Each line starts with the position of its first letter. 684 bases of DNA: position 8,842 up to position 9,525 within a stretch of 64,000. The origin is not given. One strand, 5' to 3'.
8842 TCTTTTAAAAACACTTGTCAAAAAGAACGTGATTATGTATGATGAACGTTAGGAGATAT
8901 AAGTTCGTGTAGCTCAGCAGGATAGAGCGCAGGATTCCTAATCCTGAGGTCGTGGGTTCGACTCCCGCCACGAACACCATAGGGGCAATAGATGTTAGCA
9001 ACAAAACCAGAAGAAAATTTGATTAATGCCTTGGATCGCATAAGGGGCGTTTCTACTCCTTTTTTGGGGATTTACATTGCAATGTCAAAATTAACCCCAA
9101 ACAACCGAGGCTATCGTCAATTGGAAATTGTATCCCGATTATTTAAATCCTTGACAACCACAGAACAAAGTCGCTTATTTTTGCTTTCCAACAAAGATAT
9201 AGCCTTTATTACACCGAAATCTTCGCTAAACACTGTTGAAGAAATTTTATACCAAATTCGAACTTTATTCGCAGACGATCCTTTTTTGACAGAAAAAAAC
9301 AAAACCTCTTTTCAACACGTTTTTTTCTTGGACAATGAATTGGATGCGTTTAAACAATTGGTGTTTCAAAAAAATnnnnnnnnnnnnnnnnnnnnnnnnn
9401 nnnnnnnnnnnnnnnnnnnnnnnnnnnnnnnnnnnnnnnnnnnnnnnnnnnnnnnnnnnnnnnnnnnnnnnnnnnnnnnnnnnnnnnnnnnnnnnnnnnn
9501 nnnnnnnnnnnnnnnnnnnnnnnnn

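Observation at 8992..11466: Tandem paralogous proteins with doubly degenerate GGDEF-EAL architecture right after tRNA-Arg(CCT)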

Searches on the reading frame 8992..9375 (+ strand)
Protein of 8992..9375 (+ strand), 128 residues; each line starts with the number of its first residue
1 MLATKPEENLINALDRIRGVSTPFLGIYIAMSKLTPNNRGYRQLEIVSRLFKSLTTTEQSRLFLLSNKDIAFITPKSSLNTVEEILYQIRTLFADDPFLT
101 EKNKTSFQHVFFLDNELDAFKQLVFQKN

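Call 31: predict_structure(alignment_id=A3)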
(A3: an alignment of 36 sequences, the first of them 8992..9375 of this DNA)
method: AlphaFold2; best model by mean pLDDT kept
length: 128 residues; sequences in the alignment: 36
mean_pLDDT: 88.7   pTM: 0.82
mean pLDDT of the five models: 88.7, 88.1, 87.9, 87.8, 85.3
residues with pLDDT >= 90: 87; 70-90: 33; 50-70: 6; < 50: 2
segments of 3 or more residues with pLDDT < 50: none
pLDDT, mean of each block of 10 residues (from residue 1): 77 90 94 91 91 82 93 93 93 90 82 94 81
secondary structure, 60 per line:
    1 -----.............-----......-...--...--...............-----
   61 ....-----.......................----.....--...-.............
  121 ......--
elements in order: H6-18 E24-29 H41-55 E61-64 E70-75 H76-92 H97-101 E108-112 H113-126

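Call 54: search_protein_representatives(alignment_id=A3)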
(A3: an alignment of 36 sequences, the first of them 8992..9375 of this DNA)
Query: 36 sequences, 124 profile positions. Proteins with E-value up to 0.001 (for the whole library): 808; up to 1e-10: 481; up to 1e-30: 4. The best 150 are listed.
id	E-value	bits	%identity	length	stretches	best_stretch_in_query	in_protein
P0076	3.4e-37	143.6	-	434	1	1-124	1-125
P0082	1.4e-36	141.6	-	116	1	2-114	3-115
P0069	1.6e-33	131.7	-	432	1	2-124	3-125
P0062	3.5e-31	124.1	-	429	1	4-123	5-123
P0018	1.0e-28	116.2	-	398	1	4-124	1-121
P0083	2.2e-26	108.6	-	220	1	4-123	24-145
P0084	3.0e-25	105.0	-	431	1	6-124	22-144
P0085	3.6e-25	104.7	-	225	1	3-124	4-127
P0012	3.9e-25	104.6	-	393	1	4-123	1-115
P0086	5.8e-25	104.1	-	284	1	10-123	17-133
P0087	6.0e-25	104.0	-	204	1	9-122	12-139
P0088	7.8e-25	103.6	-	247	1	7-115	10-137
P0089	8.4e-25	103.5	-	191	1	6-123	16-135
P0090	9.4e-25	103.4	-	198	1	6-119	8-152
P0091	1.2e-24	103.1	-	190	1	6-123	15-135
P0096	9.8e-24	100.1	-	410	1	6-123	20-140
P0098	1.3e-23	99.7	-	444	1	4-124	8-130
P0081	1.9e-23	99.2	-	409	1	2-124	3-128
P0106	4.6e-23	97.9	-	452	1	2-123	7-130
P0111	8.3e-23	97.1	-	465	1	5-123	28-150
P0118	2.0e-22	95.9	-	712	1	5-122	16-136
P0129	1.6e-21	93.0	-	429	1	8-120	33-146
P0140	2.8e-21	92.1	-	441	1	5-122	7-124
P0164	1.9e-20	89.5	-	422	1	5-122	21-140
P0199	2.8e-19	85.7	-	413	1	3-123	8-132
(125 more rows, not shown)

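Call 57: find_encoding_contigs(protein=P0098, flank=8000, max_places=2)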
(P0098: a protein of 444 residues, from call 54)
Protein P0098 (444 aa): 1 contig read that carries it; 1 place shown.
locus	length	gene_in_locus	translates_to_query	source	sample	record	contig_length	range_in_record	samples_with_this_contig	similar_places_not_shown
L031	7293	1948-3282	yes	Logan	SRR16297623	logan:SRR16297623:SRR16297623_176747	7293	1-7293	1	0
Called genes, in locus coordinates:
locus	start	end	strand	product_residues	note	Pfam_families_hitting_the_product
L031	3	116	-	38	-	?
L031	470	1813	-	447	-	PF07992:Pyr_redox_2, PF13738:Pyr_redox_3 (weak), PF00070:Pyr_redox, PF02852:Pyr_redox_dim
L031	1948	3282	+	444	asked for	-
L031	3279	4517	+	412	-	-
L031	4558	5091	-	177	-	-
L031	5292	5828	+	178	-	PF00994:MoCF_biosynth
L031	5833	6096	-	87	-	-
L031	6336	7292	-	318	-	?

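Call 58: find_encoding_contigs(protein=P0118, flank=8000, max_places=2)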
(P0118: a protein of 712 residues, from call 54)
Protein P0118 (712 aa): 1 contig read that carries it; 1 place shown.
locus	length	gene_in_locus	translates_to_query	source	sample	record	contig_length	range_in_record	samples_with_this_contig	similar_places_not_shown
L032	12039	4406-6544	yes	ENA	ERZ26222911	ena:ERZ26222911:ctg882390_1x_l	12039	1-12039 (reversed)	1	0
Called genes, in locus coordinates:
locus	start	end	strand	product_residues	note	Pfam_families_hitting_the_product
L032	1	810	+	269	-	?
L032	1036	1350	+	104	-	-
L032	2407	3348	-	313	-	PF01073:3Beta_HSD (weak), PF01370:Epimerase, PF02719:Polysacc_synt_2 (faint), PF04321:RmlD_sub_bind (weak), PF07993:NAD_binding_4 (faint), PF16363:GDP_Man_Dehyd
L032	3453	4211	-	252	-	PF00149:Metallophos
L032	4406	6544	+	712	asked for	PF00563:EAL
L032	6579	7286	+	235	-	PF04366:Ysc84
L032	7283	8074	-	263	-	PF02348:CTP_transf_3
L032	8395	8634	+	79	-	-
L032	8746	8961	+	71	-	-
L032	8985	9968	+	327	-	PF13409:GST_N_2, PF00043:GST_C, PF14497:GST_C_3 (weak), PF13410:GST_C_2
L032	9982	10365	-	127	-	-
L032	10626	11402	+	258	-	PF12804:NTP_transf_3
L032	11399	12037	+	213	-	?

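Call 68: find_related_loci(query=A5, collection=metagenome_contigs, flank=8000)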
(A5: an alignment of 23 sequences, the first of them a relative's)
Query A5 (431 aa) in metagenome_contigs; peptide patterns used: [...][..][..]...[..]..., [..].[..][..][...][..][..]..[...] (x = any residue, [..] = any of these).
600 stretches matched a pattern (row limit reached: there are more); 468 encode a relative of the query (tblastn E <= 1e-3); the best 80 are kept; 80 distinct loci.
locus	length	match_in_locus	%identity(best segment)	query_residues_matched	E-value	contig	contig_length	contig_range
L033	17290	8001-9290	86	1-430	0e+0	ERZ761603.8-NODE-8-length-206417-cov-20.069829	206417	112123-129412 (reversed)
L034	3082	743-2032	84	1-430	0e+0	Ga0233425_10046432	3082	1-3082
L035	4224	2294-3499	51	7-413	7e-145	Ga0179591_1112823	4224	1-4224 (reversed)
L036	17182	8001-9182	53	20-413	1e-140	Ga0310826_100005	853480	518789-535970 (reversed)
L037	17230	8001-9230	50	5-413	6e-139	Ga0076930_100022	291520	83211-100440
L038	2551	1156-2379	50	2-414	2e-142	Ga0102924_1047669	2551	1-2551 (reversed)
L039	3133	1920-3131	50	14-419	1e-139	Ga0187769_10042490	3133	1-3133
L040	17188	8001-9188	51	20-417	2e-130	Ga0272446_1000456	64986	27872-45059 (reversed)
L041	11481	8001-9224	48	21-430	2e-127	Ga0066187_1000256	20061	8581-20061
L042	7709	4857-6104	47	6-417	7e-127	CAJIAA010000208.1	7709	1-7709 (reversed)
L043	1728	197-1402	49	6-413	2e-136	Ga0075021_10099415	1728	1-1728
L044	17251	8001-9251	48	24-431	1e-126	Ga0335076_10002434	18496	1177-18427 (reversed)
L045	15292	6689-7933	46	2-416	2e-126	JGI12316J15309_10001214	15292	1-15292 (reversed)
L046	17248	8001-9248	46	19-431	3e-126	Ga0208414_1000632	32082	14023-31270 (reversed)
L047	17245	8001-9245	46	19-431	2e-125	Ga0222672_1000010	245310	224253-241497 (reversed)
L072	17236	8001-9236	45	7-417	6e-119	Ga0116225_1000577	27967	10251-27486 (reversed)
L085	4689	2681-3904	45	14-417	1e-117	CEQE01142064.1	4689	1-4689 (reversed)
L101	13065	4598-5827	44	5-413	6e-115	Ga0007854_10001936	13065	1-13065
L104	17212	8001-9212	44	11-414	6e-114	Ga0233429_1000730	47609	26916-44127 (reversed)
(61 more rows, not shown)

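Call 72: list_cluster_members(proteins=[P0084, P0096, P0106, P0129, P0164, P0199, P0098, P0111, P0081, P0140])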
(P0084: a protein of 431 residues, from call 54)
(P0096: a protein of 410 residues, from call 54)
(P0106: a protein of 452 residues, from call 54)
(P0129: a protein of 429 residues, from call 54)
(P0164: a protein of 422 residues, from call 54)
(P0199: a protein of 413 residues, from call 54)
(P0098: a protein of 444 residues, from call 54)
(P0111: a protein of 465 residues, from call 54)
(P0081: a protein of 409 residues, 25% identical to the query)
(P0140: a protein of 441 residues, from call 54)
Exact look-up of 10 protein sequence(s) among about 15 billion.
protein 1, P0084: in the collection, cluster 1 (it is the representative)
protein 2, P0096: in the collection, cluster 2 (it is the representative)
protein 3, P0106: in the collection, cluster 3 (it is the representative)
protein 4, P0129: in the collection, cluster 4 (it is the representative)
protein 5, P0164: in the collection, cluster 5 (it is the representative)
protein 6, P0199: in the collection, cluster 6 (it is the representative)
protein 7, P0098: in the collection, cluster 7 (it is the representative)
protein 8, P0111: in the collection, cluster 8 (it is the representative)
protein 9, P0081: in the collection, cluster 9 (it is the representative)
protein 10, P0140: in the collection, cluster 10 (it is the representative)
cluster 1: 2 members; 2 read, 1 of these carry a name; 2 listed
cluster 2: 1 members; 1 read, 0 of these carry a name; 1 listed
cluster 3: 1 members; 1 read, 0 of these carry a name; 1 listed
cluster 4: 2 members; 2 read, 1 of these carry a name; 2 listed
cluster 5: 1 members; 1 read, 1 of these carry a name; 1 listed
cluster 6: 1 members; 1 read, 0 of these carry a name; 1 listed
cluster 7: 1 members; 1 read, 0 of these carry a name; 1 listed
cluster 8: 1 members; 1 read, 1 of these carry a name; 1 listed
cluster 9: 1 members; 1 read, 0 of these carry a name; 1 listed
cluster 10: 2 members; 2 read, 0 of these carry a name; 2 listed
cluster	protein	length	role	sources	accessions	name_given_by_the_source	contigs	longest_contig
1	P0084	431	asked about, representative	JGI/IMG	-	hypothetical protein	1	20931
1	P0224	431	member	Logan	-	-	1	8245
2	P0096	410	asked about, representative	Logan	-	-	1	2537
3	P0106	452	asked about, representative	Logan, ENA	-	-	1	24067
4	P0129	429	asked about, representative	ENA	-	-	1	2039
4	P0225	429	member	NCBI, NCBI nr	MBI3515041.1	MAG: EAL domain-containing protein [Proteobacteria bacterium] | EAL domain-containing protein [Pseudomonadota bacterium]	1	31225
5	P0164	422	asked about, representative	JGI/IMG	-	EAL domain-containing protein (putative c-di-GMP-specific phosphodiesterase class I)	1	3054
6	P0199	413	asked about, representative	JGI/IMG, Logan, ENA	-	-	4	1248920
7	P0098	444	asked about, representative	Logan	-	-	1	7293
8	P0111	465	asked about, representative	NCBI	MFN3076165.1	MAG: EAL domain-containing protein [Alphaproteobacteria bacterium]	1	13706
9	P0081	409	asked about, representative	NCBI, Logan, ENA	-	-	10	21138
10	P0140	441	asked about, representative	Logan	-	-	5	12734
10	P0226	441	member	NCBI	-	-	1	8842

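Call 73: find_homologous_proteins(query=A5, max_evalue=1e-20)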
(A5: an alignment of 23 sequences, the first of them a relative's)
Query A5 (23 sequences) (431 aa, profile of the alignment): 572 proteins with E <= 1e-20 among 8000 candidates; the best 120 are listed.
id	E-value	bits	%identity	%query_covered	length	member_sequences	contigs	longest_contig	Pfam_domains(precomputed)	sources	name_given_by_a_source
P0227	1.1e-173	596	46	91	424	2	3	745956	PF00563.26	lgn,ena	-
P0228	1.8e-173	595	50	92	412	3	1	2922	PF00563.26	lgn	-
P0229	2.8e-173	595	49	91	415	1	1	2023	-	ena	-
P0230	1.7e-172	592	46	95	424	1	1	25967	PF00563.26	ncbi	-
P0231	2.8e-172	592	47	92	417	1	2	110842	-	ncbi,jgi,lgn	-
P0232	3.0e-172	591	48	94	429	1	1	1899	PF00563.26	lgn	-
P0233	5.1e-172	591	47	95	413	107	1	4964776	-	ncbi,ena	-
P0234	6.5e-172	590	46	92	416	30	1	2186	-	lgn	-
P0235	7.1e-172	590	48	96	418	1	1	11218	PF00563.26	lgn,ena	-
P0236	3.3e-171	588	46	93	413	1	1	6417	-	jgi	jgi:hypothetical protein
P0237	4.5e-171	588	46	93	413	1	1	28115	-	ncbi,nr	ncbi:MAG: hypothetical protein ISP41_01085 [Alphaproteobacteria bacterium]|nr:hypothetical protein [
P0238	4.6e-171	588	46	93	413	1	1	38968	-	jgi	jgi:hypothetical protein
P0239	4.8e-171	587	46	93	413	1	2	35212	-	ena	-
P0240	6.7e-171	587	46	93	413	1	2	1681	-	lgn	-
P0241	8.8e-171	587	85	99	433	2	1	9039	-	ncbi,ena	-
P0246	1.8e-170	586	49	95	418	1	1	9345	PF00563.26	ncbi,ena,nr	ncbi:MAG: hypothetical protein O2912_06555 [Proteobacteria bacterium]|nr:hypothetical protein [Pseud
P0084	2.6e-170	585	100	100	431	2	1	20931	-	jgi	jgi:hypothetical protein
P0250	2.6e-170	585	48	95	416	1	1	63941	PF00563.26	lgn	-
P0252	4.1e-170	584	49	92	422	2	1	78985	PF00563.26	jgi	jgi:EAL domain-containing protein (putative c-di-GMP-specific phosphodiesterase class I)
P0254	5.0e-170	584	49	91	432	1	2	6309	PF00563.26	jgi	jgi:EAL domain-containing protein (putative c-di-GMP-specific phosphodiesterase class I)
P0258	7.0e-170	584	84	98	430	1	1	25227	PF00563.26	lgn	-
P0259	1.0e-169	583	47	91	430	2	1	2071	PF00563.26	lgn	-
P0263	3.3e-169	581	50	92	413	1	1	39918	PF00563.26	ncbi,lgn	ncbi:MAG TPA: hypothetical protein VF342_04140 [Alphaproteobacteria bacterium]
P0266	5.4e-169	581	46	92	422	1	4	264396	PF00563.26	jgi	jgi:EAL domain-containing protein (putative c-di-GMP-specific phosphodiesterase class I)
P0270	2.2e-168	579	50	93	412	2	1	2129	PF00563.26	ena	-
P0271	2.3e-168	579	50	95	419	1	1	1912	PF00563.26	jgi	jgi:EAL domain-containing protein (putative c-di-GMP-specific phosphodiesterase class I)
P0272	3.8e-168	578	46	94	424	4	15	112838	PF00563.26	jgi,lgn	jgi:EAL domain-containing protein (putative c-di-GMP-specific phosphodiesterase class I)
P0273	4.6e-168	578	48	95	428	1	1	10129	PF00563.26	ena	-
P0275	5.9e-168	577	51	95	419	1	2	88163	PF00563.26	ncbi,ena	ncbi:MAG: hypothetical protein ACLQJR_35765 [Stellaceae bacterium]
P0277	1.0e-167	576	53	96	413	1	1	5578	PF00563.26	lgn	-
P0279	1.3e-167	576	48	91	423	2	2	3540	PF00563.26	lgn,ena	-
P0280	1.4e-167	576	49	92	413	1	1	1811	PF00563.26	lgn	-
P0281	1.8e-167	576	48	95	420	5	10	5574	PF00563.26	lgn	-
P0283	2.1e-167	576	53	91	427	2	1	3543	PF00563.26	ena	-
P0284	2.1e-167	575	46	90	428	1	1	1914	PF00563.26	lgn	-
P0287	5.3e-167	574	51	94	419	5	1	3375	PF00563.26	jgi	jgi:EAL domain-containing protein (putative c-di-GMP-specific phosphodiesterase class I)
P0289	1.0e-166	573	49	92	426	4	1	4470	PF00563.26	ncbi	-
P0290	1.4e-166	573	49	96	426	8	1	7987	PF00563.26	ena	-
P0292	2.0e-166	572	50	92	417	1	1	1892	PF00563.26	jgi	jgi:EAL domain-containing protein (putative c-di-GMP-specific phosphodiesterase class I)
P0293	3.1e-166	572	50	91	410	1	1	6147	PF00563.26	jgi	jgi:hypothetical protein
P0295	4.0e-166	571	49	92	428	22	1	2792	PF00563.26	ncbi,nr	ncbi:MAG TPA: hypothetical protein VLV85_06610 [Stellaceae bacterium]|nr:hypothetical protein [Stell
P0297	4.8e-166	571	48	92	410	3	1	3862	PF00563.26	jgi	jgi:EAL domain-containing protein (putative c-di-GMP-specific phosphodiesterase class I)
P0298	6.6e-166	571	44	92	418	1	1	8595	PF00563.26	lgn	-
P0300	1.2e-165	570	44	92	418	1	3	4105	PF00563.26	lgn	-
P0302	1.3e-165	570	45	95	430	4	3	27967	PF00563.26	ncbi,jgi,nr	ncbi:MAG TPA: hypothetical protein VK558_02000 [Patescibacteria group bacterium]|nr:hypothetical pro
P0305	2.5e-165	569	43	92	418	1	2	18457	PF00563.26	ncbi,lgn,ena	-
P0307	4.7e-165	568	48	94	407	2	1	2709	PF00563.26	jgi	jgi:hypothetical protein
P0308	5.3e-165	568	45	92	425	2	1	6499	PF00563.26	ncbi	-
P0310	6.3e-165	567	50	92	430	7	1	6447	PF00563.26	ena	-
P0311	6.4e-165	567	49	92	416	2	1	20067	PF00563.26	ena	-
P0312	6.5e-165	567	50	91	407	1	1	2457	PF00563.26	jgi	jgi:hypothetical protein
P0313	6.9e-165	567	52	96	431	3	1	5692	PF00563.26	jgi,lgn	jgi:hypothetical protein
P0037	1.1e-164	567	47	91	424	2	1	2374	PF00563.26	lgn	-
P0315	1.1e-164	567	53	97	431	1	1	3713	PF00563.26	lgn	-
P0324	6.6e-164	564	45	93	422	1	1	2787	PF00563.26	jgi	jgi:EAL domain-containing protein (putative c-di-GMP-specific phosphodiesterase class I)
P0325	1.2e-163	563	50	91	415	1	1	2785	PF00563.26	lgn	-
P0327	1.6e-163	563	50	91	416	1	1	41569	PF00563.26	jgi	jgi:EAL domain-containing protein (putative c-di-GMP-specific phosphodiesterase class I)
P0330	2.2e-163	562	49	91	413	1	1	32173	PF00563.26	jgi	jgi:hypothetical protein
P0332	3.6e-163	562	47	92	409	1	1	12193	PF00563.26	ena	-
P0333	3.6e-163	562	47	91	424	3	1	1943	PF00563.26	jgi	jgi:EAL domain-containing protein (putative c-di-GMP-specific phosphodiesterase class I)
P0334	3.8e-163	561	44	95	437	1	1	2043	PF00563.26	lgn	-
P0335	4.1e-163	561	51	91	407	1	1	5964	PF00563.26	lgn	-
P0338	6.6e-163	561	47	92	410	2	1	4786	PF00563.26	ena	-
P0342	1.1e-162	560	47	93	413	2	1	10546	PF00563.26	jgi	jgi:EAL domain-containing protein (putative c-di-GMP-specific phosphodiesterase class I)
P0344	1.1e-162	560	46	91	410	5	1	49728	PF00563.26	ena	-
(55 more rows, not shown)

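Call 78: search_solved_structures(query=A3, max_evalue=10, show_alignments=0)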
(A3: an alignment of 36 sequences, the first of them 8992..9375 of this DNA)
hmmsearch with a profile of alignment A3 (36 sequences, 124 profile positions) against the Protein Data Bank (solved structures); distinct sequences matched with E-value up to 10: 4.
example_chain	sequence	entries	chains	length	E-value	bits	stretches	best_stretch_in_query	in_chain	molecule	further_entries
5apz_A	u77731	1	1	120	0.066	16.6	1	78-124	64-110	GENERAL CONTROL PROTEIN GCN4, NOR1 TCAR0761, GENERAL CONTROL PROTEIN GCN4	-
5bx9_A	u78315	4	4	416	0.13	15.6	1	14-72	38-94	PslG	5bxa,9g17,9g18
4zn2_A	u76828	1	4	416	0.13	15.6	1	14-72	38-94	PslG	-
2z0s_A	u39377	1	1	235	0.18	15.2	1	49-90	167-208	Probable exosome complex RNA-binding protein 1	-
